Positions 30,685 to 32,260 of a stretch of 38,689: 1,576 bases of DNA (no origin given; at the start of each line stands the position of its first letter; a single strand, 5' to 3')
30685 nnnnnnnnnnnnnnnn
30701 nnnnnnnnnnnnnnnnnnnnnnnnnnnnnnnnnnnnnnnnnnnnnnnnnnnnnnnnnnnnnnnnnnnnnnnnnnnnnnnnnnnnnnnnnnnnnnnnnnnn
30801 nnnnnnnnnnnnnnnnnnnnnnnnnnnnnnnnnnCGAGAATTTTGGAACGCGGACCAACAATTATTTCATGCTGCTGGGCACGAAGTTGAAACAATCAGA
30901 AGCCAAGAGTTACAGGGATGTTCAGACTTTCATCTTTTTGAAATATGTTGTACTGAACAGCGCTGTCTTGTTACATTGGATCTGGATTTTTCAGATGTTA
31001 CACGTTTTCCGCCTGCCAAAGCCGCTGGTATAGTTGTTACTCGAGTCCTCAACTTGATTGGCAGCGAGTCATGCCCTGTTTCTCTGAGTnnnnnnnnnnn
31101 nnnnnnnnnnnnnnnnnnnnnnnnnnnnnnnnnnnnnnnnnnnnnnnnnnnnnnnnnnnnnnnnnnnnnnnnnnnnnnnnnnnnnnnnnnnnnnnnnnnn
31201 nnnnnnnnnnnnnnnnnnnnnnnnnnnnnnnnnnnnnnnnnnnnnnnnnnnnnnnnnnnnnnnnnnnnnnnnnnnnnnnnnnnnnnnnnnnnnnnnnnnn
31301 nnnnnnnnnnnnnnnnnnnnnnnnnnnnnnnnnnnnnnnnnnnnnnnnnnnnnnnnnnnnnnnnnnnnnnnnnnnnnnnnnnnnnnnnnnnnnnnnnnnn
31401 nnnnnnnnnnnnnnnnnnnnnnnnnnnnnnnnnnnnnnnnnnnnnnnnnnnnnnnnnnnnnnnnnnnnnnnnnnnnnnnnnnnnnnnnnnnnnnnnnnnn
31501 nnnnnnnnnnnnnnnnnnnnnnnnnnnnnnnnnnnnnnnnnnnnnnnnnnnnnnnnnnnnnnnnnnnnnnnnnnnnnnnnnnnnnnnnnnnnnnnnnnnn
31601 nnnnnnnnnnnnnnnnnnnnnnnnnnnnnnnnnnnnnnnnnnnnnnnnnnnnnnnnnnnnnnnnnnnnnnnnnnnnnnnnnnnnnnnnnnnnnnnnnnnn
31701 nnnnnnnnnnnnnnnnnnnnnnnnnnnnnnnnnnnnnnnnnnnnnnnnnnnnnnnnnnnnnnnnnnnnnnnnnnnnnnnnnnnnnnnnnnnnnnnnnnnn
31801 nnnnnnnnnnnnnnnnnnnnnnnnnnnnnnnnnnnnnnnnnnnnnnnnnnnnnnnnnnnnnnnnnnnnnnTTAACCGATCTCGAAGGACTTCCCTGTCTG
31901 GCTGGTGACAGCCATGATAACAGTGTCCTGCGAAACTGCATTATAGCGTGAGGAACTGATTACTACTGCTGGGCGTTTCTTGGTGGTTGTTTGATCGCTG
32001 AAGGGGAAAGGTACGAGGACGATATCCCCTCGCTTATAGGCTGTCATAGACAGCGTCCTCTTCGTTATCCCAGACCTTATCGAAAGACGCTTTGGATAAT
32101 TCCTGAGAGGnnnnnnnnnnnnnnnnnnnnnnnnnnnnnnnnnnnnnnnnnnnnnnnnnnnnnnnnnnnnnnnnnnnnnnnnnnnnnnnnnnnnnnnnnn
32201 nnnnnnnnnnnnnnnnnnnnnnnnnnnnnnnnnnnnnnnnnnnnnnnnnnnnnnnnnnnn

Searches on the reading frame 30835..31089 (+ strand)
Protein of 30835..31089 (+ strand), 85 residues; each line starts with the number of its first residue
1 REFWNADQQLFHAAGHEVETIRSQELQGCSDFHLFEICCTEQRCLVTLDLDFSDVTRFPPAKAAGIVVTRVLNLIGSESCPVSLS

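Call 48: search_protein_families(library=pfam, proteins=[window:30835-31089:+], max_evalue=0.01)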
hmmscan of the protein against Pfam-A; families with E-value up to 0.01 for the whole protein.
window:30835-31089:+ (85 aa): 1 family
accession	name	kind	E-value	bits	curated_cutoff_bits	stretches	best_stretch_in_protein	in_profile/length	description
PF18480.7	DUF5615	-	1.1e-11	45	23.8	1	11-73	17-78/110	Domain of unknown function (DUF5615)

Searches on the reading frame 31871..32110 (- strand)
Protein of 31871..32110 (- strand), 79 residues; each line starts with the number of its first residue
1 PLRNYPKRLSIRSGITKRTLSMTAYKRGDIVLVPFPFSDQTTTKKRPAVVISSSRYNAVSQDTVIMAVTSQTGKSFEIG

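Call 48: search_protein_families(library=pfam, proteins=[window:31871-32110:-], max_evalue=0.01)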
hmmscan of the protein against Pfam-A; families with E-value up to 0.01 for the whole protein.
window:31871-32110:- (79 aa): 1 family
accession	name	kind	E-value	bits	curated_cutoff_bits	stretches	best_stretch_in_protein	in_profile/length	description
PF02452.23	PemK_toxin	-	3.2e-10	40.6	23.1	1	26-73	1-48/109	PemK-like, MazF-like toxin of type II toxin-antitoxin system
